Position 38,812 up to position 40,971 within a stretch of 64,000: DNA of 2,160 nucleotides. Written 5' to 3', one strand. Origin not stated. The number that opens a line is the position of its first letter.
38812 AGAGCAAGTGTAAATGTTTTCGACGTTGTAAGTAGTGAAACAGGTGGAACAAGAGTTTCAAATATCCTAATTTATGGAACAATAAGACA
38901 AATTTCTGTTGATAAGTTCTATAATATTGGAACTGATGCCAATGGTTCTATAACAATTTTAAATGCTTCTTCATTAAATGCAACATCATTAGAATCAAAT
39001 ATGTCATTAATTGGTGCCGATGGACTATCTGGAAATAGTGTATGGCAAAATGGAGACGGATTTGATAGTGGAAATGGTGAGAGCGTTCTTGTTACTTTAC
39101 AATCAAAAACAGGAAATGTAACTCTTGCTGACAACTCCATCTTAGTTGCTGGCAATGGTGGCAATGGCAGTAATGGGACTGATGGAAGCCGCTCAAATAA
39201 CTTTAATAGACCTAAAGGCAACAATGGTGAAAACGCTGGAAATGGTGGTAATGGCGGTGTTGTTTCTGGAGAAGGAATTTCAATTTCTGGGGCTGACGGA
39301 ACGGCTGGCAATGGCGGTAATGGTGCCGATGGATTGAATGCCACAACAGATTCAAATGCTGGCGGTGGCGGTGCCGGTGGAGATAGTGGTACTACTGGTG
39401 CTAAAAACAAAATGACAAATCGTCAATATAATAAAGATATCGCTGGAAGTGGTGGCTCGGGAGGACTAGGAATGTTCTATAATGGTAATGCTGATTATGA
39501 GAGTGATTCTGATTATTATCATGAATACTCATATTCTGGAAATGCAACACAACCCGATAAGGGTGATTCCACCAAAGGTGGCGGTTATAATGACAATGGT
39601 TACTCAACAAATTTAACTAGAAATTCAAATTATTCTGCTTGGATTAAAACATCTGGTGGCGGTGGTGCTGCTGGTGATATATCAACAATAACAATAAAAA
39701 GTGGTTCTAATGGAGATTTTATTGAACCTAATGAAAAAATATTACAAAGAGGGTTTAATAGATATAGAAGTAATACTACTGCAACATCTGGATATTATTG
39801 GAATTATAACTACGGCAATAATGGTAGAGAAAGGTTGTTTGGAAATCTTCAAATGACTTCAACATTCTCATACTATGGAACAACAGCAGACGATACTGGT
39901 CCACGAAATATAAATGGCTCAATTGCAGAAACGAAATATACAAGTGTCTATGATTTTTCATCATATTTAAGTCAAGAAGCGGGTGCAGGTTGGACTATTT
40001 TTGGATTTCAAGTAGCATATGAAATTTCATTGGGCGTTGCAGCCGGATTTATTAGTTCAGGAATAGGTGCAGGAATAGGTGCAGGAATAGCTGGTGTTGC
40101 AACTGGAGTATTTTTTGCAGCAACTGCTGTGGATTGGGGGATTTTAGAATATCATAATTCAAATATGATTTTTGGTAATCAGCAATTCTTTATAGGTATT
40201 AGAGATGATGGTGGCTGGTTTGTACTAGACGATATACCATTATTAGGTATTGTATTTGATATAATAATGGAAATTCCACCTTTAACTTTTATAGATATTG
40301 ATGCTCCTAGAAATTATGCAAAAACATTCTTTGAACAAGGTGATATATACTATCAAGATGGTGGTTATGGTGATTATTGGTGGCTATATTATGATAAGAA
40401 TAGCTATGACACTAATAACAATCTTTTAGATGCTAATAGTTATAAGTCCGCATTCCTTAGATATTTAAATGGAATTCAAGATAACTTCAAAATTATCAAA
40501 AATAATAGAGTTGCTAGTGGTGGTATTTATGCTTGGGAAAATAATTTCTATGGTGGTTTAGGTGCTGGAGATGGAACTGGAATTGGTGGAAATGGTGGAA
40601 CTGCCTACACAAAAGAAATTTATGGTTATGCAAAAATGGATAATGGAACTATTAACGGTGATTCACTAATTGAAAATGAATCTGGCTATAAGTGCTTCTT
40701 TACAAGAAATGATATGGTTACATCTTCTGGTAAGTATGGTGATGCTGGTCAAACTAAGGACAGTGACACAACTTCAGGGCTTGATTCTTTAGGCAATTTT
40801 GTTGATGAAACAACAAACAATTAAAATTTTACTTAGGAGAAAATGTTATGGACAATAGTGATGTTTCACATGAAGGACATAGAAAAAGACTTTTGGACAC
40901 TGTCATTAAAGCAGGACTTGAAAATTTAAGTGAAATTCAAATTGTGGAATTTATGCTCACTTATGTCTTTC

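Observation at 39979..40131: Glycine-zipper hydrophobic hairpin about 280 aa from the C-terminus: second membrane anchor or membrane-inserting element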

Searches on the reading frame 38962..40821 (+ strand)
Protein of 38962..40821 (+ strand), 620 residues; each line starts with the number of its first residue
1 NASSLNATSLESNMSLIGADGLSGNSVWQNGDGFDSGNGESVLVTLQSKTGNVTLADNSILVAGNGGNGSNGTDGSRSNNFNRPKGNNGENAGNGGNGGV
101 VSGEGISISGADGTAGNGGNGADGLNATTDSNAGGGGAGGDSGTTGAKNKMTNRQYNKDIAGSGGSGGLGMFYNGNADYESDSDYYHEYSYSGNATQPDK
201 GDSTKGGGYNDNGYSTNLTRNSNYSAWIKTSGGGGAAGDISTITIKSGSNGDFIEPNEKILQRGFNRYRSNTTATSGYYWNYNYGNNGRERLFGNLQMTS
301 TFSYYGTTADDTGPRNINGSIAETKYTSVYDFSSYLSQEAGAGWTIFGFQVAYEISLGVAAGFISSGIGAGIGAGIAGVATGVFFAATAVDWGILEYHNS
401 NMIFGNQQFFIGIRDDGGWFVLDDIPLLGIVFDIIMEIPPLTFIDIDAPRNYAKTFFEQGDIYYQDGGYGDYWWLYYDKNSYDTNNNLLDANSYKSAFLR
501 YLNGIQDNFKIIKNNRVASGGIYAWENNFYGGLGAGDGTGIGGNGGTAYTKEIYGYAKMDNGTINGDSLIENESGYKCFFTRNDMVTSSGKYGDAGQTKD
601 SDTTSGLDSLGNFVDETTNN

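Call 67: search_solved_structures(query=A5, max_evalue=10)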
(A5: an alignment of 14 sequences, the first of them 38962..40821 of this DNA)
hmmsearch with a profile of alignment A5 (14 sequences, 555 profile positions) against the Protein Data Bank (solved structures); distinct sequences matched with E-value up to 10: 2.
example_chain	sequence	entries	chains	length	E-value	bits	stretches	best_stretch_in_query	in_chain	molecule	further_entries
4cja_A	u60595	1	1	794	0.5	12.8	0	518-548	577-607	BURRH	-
4cj9_A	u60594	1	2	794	0.51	12.8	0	518-548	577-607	BURRH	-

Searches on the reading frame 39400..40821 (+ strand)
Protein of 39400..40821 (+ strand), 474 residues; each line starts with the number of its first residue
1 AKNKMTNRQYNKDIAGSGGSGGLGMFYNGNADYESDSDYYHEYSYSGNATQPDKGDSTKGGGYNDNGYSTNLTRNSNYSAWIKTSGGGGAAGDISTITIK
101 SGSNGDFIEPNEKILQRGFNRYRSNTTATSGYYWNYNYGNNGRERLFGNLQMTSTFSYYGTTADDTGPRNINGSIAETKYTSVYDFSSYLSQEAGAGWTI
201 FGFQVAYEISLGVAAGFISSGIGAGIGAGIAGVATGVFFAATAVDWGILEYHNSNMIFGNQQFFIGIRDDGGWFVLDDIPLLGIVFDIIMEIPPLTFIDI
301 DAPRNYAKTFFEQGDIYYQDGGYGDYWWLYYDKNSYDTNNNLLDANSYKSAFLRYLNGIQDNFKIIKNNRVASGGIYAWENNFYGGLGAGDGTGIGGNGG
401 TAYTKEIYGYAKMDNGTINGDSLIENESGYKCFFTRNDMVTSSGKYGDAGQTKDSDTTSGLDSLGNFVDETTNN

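Call 7: search_protein_families(library=pfam, proteins=[window:39400-40821:+], max_evalue=10)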
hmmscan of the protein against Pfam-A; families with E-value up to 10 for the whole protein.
window:39400-40821:+ (474 aa): 1 family
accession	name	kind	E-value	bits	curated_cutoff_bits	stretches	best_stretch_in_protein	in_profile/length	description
PF16824.11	CBM_26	-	0.28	11.8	26.6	1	351-380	54-83/125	C-terminal carbohydrate-binding module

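Call 22: search_protein_families(library=ncbifam, proteins=[window:39400-40821:+], max_evalue=0.1)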
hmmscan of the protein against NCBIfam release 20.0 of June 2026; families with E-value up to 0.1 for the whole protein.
window:39400-40821:+ (474 aa): 0 families

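Call 23: search_solved_structures(query=window:39400-40821:+, max_evalue=10)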
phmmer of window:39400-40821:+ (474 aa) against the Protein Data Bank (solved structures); distinct sequences matched with E-value up to 10: 0.

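Call 28: find_homologous_proteins(query=A2, max_evalue=0.01)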
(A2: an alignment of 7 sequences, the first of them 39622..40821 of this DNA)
Query A2 (7 sequences) (400 aa, profile of the alignment): 5 proteins with E <= 0.01 among 8000 candidates.
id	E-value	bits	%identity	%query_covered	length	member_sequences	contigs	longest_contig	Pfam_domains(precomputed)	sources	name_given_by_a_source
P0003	0.0e+0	1576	61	94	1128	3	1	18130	-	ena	-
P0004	0.0e+0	1536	49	100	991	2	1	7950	-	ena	-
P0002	4.9e-212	725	46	93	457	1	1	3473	-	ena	-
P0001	2.9e-125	438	46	81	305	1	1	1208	-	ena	-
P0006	1.5e-68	250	38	28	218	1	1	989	-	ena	-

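Call 38: predict_structure(alignment_id=A3)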
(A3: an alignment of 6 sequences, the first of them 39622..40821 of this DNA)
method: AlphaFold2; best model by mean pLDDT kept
length: 400 residues; sequences in the alignment: 6
mean_pLDDT: 33.1   pTM: 0.21
mean pLDDT of the five models: 33.1, 28.9, 28.4, 27.6, 27.5
residues with pLDDT >= 90: 0; 70-90: 0; 50-70: 7; < 50: 393
segments of 3 or more residues with pLDDT < 50: 1-138, 147-346, 348-400
pLDDT, mean of each block of 10 residues (from residue 1): 24 24 27 24 24 28 29 32 27 32 32 32 39 47 49 47 42 30 28 31 35 42 30 26 26 31 32 37 33 33 34 34 31 37 35 35 31 31 41 40
secondary structure, 60 per line:
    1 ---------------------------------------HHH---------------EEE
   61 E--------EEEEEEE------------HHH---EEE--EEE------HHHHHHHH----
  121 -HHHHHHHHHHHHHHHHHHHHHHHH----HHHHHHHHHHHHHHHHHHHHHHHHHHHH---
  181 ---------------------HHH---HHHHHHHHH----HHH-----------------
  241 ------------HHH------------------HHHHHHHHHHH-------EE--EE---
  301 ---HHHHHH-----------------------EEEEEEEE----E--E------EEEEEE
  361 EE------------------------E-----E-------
elements in order: E58-61 E70-76 E95-97 E100-102 H109-116 H122-145 H150-177 H208-216 H274-284 H304-309 E333-340 E355-362

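Call 39: search_protein_families(library=pfam, alignment_id=A3, max_evalue=10)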
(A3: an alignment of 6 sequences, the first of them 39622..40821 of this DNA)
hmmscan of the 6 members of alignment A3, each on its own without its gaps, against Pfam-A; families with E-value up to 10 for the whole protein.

A. member 1, window:39622-40821:+ (400 aa): 1 family
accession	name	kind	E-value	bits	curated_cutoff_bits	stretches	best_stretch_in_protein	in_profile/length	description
PF16824.11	CBM_26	-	0.23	12.1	26.6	1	277-306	54-83/125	C-terminal carbohydrate-binding module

B. families by the number of members that match (of 6 scanned): 1 family
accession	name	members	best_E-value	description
PF16824.11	CBM_26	1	0.23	C-terminal carbohydrate-binding module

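Call 40: find_related_loci(query=A3, collection=metagenome_contigs, flank=3000)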
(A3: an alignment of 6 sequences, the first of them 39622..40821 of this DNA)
Query A3 (400 aa) in metagenome_contigs; peptide patterns used: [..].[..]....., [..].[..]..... (x = any residue, [..] = any of these).
281 stretches matched a pattern; 3 encode a relative of the query (tblastn E <= 1e-3); 3 distinct loci.
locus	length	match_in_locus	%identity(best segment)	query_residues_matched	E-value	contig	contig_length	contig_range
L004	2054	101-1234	48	4-397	2e-86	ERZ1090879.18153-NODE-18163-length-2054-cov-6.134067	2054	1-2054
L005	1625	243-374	53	327-373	2e-7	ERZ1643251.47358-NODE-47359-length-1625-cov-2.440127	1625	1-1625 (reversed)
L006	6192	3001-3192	39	325-375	2e-6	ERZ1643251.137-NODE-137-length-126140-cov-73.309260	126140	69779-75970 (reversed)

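Call 48: find_homologous_proteins(query=L006:1732-3231:+, max_evalue=0.001)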
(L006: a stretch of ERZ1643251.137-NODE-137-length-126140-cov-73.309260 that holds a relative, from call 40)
Query L006:1732-3231:+ (500 aa): 6 proteins with E <= 0.001 among 8000 candidates.
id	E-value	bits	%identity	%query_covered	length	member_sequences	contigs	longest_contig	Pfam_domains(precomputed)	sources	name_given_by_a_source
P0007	1.1e-102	363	45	100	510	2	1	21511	-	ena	-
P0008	2.6e-97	345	48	100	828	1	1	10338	-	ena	-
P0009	1.5e-94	336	45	97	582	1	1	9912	-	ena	-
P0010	6.2e-77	278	41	100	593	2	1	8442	-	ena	-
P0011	1.6e-60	224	39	98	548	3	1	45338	-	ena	-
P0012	2.1e-33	134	38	61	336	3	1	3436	-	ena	-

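Call 53: find_encoding_contigs(protein=P0011, flank=10000, max_places=2)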
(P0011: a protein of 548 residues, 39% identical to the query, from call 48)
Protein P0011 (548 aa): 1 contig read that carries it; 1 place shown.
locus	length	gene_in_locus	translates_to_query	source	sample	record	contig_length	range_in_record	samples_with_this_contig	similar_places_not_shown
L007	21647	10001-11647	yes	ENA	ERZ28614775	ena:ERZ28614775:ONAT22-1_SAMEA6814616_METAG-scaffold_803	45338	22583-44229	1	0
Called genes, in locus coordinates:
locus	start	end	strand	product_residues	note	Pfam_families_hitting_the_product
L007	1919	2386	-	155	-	-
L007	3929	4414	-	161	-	-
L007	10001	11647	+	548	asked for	-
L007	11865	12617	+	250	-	PF04002:RadC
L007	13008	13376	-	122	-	-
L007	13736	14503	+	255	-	PF02811:PHP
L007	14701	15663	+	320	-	PF14527:LAGLIDADG_WhiA, PF02650:HTH_WhiA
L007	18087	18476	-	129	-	-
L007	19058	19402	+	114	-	-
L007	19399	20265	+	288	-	PF00365:PFK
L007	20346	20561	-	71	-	PF13443:HTH_26 (weak)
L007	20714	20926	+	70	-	PF13560:HTH_31, PF12844:HTH_19, PF01381:HTH_3, PF13443:HTH_26 (weak), PF07022:Phage_CI_repr (weak)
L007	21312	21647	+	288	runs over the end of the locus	PF02661:Fic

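Call 65: search_protein_families(library=phrogs, proteins=[window:39400-40821:+], max_evalue=1)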
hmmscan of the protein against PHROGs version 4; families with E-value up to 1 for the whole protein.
window:39400-40821:+ (474 aa): 0 families

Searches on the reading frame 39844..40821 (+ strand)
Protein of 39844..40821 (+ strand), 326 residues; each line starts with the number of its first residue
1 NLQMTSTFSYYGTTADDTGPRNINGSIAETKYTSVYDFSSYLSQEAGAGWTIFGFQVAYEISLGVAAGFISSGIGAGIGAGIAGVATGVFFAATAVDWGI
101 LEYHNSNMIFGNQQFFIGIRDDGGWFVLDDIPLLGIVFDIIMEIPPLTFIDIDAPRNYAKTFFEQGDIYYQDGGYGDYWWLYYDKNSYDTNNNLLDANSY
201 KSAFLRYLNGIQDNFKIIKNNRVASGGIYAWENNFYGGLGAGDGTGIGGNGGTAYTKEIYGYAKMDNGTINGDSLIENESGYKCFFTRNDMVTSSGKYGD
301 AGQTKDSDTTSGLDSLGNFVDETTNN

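Call 11: find_homologous_proteins(query=window:39844-40821:+, max_evalue=0.001)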
Query window:39844-40821:+ (326 aa): 2 proteins with E <= 0.001 among 2674 candidates.
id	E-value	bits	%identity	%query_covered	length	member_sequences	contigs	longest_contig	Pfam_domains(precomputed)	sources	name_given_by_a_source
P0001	2.4e-60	223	46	99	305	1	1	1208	-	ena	-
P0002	1.1e-45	174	42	93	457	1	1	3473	-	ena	-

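Call 15: find_related_loci(query=A1, collection=genome_contigs, flank=10000)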
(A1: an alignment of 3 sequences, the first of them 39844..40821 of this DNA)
Query A1 (326 aa) in genome_contigs; peptide patterns used: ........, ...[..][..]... (x = any residue, [..] = any of these).
43 stretches matched a pattern; 2 encode a relative of the query (tblastn E <= 1e-3); 2 distinct loci.
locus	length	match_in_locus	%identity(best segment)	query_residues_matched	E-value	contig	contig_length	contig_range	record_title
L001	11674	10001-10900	58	1-301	1e-96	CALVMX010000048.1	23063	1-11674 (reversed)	MAG: uncultured Clostridia bacterium isolate BRZ_EA__bin76 genome assembly, contig: BRZ_EA__NODE_2246_length_23063_cov_5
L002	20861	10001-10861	39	1-320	1e-40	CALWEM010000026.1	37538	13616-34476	MAG: uncultured Clostridia bacterium isolate E06__bin220 genome assembly, contig: E06__k127_2422010, whole genome shotgu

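Call 24: search_protein_representatives(protein=window:39844-40821:+)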
Query: 326 residues. Proteins with E-value up to 0.001 (for the whole library): 5; up to 1e-10: 5; up to 1e-30: 3. The best 5 are listed.
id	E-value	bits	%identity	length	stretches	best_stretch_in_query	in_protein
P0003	5.7e-102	357.7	60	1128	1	1-304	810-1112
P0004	1.6e-60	221.4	53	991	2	156-326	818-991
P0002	3.6e-46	174.2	51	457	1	1-302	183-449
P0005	6.3e-15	71.5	78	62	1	277-325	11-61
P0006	5.2e-11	58.7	48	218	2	219-302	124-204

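Call 30: find_encoding_contigs(protein=P0006, flank=5000, max_places=3)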
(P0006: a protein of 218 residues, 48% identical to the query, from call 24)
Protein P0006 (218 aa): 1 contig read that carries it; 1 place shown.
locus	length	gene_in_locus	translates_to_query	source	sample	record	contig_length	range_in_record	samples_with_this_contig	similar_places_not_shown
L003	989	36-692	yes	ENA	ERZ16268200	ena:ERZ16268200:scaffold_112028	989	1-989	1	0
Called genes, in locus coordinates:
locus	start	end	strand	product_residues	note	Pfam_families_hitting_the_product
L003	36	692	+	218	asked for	-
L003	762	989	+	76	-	?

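Call 71: find_encoding_contigs(protein=P0001, flank=3000, max_places=3)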
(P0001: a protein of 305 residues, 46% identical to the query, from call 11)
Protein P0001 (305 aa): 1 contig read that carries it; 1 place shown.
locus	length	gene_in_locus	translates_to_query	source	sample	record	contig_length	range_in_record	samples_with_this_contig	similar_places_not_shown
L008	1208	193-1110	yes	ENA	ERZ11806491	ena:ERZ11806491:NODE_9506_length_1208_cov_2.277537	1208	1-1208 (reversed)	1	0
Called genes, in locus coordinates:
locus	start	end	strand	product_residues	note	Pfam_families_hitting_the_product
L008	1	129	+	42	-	?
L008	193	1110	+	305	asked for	-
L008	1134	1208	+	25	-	?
